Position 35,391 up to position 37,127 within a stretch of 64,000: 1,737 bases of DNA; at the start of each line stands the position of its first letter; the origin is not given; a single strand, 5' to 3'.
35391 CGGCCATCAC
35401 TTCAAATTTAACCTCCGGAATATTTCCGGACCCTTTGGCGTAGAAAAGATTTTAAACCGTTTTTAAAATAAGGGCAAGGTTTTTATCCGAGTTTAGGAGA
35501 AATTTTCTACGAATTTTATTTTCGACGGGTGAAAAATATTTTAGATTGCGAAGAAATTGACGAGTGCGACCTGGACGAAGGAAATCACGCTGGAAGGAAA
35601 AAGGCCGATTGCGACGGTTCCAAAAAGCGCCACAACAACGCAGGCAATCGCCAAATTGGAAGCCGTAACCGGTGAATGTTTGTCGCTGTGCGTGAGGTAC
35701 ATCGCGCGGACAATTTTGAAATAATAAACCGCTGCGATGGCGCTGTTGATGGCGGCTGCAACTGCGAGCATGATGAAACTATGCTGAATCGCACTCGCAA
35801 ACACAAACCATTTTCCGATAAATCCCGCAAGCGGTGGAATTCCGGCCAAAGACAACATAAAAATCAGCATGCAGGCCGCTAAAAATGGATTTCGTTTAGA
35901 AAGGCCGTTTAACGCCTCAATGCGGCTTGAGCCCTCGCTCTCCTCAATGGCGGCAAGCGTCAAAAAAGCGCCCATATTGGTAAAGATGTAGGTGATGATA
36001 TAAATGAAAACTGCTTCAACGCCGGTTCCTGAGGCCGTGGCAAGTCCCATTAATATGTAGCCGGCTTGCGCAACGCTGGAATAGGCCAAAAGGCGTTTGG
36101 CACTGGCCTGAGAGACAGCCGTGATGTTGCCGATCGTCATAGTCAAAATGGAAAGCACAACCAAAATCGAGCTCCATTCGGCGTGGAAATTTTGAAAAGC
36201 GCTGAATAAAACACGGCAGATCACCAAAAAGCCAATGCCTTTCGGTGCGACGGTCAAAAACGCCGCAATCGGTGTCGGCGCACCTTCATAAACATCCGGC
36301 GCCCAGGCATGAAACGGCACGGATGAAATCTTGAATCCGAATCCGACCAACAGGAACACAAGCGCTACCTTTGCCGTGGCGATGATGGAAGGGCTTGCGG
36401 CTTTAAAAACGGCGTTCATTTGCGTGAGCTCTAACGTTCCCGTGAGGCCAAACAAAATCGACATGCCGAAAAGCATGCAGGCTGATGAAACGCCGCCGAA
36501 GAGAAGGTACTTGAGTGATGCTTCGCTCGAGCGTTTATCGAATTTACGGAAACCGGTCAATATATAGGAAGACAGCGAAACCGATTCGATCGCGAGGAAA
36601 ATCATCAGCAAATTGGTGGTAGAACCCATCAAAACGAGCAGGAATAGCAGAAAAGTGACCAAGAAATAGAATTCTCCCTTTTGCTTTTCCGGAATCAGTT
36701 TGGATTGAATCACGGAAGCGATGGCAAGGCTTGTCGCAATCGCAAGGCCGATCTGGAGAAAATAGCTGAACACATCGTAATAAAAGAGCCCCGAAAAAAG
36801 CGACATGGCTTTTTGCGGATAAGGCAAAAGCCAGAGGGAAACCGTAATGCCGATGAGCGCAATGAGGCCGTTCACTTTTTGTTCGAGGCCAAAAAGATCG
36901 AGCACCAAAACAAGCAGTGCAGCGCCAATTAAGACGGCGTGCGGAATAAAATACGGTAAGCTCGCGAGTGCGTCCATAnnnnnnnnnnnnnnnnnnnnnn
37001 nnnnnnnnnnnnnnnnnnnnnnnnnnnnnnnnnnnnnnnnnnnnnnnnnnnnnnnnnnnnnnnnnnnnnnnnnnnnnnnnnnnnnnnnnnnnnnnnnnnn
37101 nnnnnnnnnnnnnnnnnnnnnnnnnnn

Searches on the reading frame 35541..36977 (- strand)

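Call 5: search_protein_families(library=pfam, proteins=[window:35541-36977:-])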
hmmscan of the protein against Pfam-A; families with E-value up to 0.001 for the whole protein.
window:35541-36977:- (478 aa): 1 family
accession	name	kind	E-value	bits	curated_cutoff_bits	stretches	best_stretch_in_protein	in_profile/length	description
PF00361.26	Proton_antipo_M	-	7.2e-76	255.6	21.5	1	121-414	2-293/294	NADH:quinone oxidoreductase/Mrp antiporter, TM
